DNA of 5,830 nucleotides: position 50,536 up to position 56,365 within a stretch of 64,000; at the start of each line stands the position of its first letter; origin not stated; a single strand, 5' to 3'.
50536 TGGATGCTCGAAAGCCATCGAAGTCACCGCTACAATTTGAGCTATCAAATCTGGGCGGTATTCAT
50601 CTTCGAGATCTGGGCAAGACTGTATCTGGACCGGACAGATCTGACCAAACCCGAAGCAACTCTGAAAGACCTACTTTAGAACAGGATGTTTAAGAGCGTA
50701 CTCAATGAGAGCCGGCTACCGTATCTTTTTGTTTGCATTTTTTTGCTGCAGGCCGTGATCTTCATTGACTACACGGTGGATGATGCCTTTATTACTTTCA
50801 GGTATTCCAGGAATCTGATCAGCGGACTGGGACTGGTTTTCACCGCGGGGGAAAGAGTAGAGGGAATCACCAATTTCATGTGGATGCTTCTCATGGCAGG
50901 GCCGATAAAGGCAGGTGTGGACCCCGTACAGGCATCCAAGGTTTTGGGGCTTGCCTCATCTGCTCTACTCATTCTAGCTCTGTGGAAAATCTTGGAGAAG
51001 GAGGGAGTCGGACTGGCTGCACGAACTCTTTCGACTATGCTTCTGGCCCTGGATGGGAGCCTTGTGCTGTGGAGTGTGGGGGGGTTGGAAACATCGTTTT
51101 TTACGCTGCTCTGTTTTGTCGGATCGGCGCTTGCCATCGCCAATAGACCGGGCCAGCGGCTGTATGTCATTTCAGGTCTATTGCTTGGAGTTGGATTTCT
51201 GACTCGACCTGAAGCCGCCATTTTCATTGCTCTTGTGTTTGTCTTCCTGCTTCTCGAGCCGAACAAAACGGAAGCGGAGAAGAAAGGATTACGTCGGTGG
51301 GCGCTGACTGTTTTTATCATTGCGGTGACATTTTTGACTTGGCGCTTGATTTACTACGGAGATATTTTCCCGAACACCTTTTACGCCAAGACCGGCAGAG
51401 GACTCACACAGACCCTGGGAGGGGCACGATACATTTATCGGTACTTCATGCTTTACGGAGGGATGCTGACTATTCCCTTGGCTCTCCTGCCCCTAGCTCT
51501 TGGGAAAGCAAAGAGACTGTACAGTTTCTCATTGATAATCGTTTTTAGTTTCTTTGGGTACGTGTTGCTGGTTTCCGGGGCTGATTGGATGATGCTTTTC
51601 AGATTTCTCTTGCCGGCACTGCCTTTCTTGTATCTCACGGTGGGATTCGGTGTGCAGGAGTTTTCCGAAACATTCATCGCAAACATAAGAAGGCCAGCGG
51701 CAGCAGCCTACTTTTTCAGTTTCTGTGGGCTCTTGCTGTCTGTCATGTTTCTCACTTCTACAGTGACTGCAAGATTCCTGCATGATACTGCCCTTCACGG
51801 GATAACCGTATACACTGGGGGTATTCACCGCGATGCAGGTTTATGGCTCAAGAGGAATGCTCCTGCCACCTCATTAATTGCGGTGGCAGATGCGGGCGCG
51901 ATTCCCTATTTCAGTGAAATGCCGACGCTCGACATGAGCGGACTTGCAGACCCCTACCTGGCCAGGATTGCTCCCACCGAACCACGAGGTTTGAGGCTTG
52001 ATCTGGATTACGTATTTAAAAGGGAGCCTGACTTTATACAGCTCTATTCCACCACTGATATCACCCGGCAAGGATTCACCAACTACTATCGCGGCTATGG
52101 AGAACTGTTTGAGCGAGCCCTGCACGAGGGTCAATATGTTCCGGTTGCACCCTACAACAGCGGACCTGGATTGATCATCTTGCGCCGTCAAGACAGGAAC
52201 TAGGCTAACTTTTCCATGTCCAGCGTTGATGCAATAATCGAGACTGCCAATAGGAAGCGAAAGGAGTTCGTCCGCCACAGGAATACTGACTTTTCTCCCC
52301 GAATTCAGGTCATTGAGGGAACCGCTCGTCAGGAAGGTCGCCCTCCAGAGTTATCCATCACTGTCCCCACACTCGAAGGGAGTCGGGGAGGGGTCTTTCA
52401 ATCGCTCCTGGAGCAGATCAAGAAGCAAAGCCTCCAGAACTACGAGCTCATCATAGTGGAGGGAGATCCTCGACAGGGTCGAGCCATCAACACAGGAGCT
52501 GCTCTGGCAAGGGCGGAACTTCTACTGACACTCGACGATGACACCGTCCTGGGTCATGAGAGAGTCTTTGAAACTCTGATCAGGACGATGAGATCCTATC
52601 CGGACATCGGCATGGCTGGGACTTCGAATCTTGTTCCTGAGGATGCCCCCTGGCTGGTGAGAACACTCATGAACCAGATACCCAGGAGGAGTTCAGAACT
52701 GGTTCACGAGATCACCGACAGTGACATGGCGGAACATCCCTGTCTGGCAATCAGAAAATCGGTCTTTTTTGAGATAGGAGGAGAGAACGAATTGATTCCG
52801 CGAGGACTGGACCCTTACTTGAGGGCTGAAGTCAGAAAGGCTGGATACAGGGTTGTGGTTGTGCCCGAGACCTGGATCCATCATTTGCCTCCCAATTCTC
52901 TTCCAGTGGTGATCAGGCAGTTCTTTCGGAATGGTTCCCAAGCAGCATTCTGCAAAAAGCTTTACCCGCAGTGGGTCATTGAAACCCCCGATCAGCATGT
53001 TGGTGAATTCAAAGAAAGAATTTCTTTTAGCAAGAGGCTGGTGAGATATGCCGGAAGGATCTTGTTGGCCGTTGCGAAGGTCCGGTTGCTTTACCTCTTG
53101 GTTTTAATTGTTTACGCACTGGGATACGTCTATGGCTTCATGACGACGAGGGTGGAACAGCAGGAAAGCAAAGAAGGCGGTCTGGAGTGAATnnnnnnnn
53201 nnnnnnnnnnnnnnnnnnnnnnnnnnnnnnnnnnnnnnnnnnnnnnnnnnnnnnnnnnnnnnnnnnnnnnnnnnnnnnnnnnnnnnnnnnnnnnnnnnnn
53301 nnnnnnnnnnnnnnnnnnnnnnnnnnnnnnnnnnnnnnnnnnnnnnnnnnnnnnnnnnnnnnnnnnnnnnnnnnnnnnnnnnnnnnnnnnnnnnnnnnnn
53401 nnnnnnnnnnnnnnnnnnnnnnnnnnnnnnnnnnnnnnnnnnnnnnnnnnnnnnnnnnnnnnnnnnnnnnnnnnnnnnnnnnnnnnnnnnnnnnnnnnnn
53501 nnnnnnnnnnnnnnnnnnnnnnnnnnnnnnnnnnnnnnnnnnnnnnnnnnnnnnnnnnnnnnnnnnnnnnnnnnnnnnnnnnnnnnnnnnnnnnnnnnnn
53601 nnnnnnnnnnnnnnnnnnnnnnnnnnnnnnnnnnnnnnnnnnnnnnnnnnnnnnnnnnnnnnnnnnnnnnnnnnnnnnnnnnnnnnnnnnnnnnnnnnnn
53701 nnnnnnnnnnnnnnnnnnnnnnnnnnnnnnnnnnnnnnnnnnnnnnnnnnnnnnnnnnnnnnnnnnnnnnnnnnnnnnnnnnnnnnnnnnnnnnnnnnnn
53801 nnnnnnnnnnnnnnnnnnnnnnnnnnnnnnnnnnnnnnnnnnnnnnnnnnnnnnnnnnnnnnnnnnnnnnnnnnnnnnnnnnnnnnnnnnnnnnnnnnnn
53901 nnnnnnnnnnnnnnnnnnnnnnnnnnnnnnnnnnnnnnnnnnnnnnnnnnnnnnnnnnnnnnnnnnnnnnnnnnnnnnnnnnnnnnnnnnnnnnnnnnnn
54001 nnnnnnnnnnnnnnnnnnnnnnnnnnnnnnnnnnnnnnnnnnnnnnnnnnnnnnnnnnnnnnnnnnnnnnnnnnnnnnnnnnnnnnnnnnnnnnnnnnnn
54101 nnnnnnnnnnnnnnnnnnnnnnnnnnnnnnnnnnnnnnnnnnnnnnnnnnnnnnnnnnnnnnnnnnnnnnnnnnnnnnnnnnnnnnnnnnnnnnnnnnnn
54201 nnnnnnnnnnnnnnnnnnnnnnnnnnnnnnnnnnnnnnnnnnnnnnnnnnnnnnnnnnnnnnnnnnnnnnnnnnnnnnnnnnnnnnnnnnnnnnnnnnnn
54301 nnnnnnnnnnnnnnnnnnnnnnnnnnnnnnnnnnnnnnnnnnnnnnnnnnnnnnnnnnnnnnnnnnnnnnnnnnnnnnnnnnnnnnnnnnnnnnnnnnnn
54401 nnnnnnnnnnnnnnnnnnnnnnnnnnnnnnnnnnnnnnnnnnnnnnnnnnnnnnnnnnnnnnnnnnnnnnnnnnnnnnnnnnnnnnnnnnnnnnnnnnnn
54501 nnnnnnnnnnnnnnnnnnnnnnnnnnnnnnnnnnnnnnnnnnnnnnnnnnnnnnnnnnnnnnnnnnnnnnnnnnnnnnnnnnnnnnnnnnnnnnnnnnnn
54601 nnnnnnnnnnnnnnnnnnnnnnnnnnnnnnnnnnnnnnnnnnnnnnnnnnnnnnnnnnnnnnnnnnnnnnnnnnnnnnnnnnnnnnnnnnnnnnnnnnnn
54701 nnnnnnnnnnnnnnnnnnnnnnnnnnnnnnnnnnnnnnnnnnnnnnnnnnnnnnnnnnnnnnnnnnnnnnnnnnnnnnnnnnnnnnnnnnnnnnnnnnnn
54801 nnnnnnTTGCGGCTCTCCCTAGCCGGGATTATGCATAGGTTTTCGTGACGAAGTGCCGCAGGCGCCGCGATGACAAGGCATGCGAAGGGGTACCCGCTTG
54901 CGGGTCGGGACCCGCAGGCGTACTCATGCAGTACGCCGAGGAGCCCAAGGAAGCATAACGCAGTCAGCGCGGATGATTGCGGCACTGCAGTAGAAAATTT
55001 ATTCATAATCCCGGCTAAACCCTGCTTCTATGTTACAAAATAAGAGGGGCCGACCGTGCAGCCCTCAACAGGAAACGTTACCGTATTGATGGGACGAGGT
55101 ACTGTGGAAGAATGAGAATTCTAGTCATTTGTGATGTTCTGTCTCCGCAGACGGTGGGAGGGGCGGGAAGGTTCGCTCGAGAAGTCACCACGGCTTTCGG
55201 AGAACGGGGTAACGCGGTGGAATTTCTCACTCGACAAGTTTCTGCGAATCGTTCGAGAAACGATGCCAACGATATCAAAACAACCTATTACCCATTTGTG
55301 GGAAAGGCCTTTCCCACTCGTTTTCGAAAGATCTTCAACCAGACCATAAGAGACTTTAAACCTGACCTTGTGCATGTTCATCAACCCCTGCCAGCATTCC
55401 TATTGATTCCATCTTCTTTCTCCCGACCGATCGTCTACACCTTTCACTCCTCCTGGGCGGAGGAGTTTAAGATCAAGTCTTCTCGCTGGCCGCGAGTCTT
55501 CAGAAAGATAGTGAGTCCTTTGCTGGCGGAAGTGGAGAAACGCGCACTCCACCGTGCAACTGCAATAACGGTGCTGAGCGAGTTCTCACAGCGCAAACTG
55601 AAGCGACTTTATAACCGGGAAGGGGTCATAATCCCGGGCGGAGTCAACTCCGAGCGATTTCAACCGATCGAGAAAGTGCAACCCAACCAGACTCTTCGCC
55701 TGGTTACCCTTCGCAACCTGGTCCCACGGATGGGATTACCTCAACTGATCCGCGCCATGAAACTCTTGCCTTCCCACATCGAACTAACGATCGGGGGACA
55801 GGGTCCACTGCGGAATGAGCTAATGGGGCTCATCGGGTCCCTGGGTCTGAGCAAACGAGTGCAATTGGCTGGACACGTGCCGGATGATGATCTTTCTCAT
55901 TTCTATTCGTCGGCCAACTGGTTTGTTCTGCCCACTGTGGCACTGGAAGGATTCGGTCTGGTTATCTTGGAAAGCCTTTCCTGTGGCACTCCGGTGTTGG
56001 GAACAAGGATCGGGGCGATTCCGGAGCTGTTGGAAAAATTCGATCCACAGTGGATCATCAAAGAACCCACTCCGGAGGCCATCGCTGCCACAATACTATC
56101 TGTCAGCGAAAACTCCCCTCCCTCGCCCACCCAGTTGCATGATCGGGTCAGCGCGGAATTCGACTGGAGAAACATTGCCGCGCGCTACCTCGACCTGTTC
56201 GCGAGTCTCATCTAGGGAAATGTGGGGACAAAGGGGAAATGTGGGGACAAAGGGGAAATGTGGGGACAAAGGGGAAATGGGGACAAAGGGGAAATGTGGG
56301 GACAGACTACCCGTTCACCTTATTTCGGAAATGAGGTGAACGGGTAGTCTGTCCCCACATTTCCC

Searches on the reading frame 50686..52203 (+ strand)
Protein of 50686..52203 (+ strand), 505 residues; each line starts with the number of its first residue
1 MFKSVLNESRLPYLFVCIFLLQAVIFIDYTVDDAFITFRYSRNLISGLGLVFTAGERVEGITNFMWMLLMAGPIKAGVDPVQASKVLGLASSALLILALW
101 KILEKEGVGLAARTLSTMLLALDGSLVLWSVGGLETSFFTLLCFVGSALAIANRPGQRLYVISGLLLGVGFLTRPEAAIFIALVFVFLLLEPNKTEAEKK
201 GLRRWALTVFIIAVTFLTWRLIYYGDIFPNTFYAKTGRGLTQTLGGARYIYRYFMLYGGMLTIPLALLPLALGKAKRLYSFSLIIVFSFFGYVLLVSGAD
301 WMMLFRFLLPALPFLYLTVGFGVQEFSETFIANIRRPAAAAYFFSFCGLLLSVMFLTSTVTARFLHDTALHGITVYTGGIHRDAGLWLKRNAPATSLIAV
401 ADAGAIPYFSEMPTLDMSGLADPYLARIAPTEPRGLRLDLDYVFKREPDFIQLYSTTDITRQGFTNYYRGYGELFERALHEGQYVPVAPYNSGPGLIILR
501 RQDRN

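Call 5: search_protein_families(library=pfam, proteins=[window:50686-52203:+], max_evalue=0.01)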
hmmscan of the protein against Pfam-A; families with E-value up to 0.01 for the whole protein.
window:50686-52203:+ (505 aa): 2 families
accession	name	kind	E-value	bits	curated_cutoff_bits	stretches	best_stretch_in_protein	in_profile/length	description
PF13231.12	PMT_2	-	2e-06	28.5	26.1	1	89-219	29-160/160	Dolichyl-phosphate-mannose-protein mannosyltransferase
PF17159.10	MASE3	-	0.0024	17.9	31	1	181-261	86-159/226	Membrane-associated sensor domain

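Call 6: search_protein_families(library=ncbifam, proteins=[window:50686-52203:+], max_evalue=0.01)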
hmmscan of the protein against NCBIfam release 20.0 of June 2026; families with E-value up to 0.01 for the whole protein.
window:50686-52203:+ (505 aa): 2 families
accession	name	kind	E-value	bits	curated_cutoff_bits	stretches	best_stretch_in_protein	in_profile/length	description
NF047440.1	LA3751_2_3_fam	subfamily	2.8e-11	42.9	200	1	88-353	105-377/460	LA_3751/LA_3752 family putative glycosyltransferase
NF041481.1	beta_arabfuran_tase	equivalog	9.4e-10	37.2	1050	1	30-71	27-68/633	terminal beta-(1->2)-arabinofuranosyltransferase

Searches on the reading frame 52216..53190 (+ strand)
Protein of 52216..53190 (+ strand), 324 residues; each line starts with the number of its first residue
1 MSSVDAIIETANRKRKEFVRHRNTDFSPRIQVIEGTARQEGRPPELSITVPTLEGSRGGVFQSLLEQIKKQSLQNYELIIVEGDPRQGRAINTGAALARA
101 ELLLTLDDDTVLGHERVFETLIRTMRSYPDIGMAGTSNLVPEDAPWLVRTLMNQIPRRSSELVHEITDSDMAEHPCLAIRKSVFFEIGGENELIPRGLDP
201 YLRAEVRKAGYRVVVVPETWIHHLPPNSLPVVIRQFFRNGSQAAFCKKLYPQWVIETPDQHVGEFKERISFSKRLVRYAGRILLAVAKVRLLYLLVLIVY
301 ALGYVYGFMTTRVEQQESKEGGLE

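Call 5: search_protein_families(library=pfam, proteins=[window:52216-53190:+], max_evalue=0.01)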
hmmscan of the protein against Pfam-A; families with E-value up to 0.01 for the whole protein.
window:52216-53190:+ (324 aa): 4 families
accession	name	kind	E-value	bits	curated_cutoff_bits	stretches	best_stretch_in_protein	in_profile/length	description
PF00535.33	Glycos_transf_2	-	2.4e-06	28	23.3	1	87-184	66-164/168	Glycosyl transferase family 2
PF13641.12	Glyco_tranf_2_3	-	3.3e-06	27.7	27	1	32-239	19-227/230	Glycosyltransferase like family 2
PF13712.12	Glyco_tranf_2_5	-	8.5e-06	26.1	27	1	74-154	28-111/210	Glycosyltransferase like family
PF13632.12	Glyco_trans_2_3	-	0.00073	19.8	27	0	104-149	3-46/198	Glycosyl transferase family group 2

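Call 6: search_protein_families(library=ncbifam, proteins=[window:52216-53190:+], max_evalue=0.01)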
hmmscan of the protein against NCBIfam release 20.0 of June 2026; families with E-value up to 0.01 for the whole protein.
window:52216-53190:+ (324 aa): 3 families
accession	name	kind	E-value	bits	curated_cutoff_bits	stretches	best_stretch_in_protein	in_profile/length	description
NF041875.1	EPS_EpsD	equivalog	1.1e-05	25.1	370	1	37-281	22-262/325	exopolysaccharide biosynthesis glycosyltransferase EpsD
TIGR04283.1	glyco_like_mftF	equivalog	3.1e-05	23.7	182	1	77-210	50-173/221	TIGR04283 family arsenosugar biosynthesis glycosyltransferase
TIGR03937.1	PgaC_IcaA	equivalog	0.00081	18.5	422.3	1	66-133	90-158/407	poly-beta-1,6-N-acetyl-D-glucosamine synthase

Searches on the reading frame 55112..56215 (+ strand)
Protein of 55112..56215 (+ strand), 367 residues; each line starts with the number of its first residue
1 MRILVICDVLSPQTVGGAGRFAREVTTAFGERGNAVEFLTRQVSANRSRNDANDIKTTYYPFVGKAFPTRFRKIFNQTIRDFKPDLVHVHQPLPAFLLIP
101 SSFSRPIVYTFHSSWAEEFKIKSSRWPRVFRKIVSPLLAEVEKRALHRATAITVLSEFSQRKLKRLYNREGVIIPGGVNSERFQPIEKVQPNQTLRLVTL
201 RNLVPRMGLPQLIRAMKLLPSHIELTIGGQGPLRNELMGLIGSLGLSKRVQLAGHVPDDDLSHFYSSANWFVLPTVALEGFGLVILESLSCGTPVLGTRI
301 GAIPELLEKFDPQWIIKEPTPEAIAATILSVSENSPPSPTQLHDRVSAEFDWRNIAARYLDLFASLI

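Call 5: search_protein_families(library=pfam, proteins=[window:55112-56215:+], max_evalue=0.01)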
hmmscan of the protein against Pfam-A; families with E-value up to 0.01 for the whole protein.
window:55112-56215:+ (367 aa): 7 families
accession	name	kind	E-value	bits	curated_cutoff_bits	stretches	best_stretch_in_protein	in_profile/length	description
PF00534.26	Glycos_transf_1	-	1.6e-29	103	26.4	1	191-337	12-160/172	Glycosyl transferases group 1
PF13692.12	Glyco_trans_1_4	-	7.5e-24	85.1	27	1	197-333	4-141/142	Glycosyl transferases group 1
PF13439.12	Glyco_transf_4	-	2.6e-23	83.4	28.5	1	15-182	1-170/170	Glycosyltransferase Family 4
PF13579.12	Glyco_trans_4_4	-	1.2e-15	58.6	29.7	1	16-169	1-148/158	Glycosyl transferase 4-like domain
PF20706.3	GT4-conflict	-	6.1e-05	22.6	26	1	261-298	275-311/385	Family 4 Glycosyltransferase in conflict systems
PF13477.12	Glyco_trans_4_2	-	8e-05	23.3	23.4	1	76-153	67-136/139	Glycosyl transferase 4-like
PF13524.12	Glyco_trans_1_2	-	0.0015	18.9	25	1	212-309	5-91/144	Glycosyl transferase-like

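Call 6: search_protein_families(library=ncbifam, proteins=[window:55112-56215:+], max_evalue=0.01)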
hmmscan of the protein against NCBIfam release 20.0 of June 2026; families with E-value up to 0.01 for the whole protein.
window:55112-56215:+ (367 aa): 31 families (the best 25 are shown)
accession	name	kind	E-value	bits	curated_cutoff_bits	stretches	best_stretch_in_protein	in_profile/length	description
NF041876.1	EPS_EpsE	equivalog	4.7e-23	82.1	400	1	155-335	172-362/389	exopolysaccharide biosynthesis GT4 family glycosyltransferase EpsE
TIGR04047.1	MSMEG_0565_glyc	hypoth_equivalog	6.8e-23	81.3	259.85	1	135-364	125-372/373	MSMEG_0565 family glycosyltransferase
NF047684.1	TeichurnBiosyTuaC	equivalog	7.5e-21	74.5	550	1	80-362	105-385/391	teichuronic acid biosynthesis protein TuaC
TIGR03999.1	thiol_BshA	equivalog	1.2e-19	70.5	273.7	1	138-366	134-373/375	N-acetyl-alpha-D-glucosaminyl L-malate synthase BshA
TIGR03088.1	stp2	hypoth_equivalog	2.2e-19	69.8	409.05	1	77-365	75-372/374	TIGR03088 family PEP-CTERM/XrtA system glycosyltransferase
NF038255.1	exopoly_VpsD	equivalog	1.2e-17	63.9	300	1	76-366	94-379/381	VpsD family glycosyltransferase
NF046085.1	XrtY_assoc_Gly1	equivalog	2.5e-16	59.5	400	1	144-366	156-384/387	XrtY-associated glycosyltransferase XYAG1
TIGR04063.1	stp3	hypoth_equivalog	6.2e-16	58.3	442.05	1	74-366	83-395/397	TIGR04063 family PEP-CTERM/XrtA system glycosyltransferase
TIGR04005.1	wcaL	equivalog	2.1e-13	49.9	537.6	1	151-355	177-395/406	colanic acid biosynthesis glycosyltransferase WcaL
TIGR03449.1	mycothiol_MshA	equivalog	8e-13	48.1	462.5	1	228-361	260-398/406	D-inositol-3-phosphate glycosyltransferase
NF053787.1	GlcN_PG_synth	equivalog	1.5e-12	47.1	480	1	46-365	45-358/361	N-acetylglucosaminyl phosphatidylglycerol synthase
TIGR02149.1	glgA_Coryne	subfamily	2.1e-11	43.6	302.4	1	140-366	136-390/391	glycogen synthase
NF050063.1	ProtGlycPglJ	equivalog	9.6e-11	41.5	500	1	212-299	212-296/363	N-acetylgalactosamine-N,N'-diacetylbacillosaminyl-diphospho-undecaprenol 4-alpha-N-acetylgalactosaminyltransferase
NF041010.1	glycosy_Agl16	equivalog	2e-10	40.1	575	1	139-366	124-351/352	glycosylation protein Agl16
NF047881.1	glyco_SdgB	exception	3e-10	39.4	800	1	95-304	231-431/496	serine-aspartate repeat adhesin O-glycosyltransferase SdgB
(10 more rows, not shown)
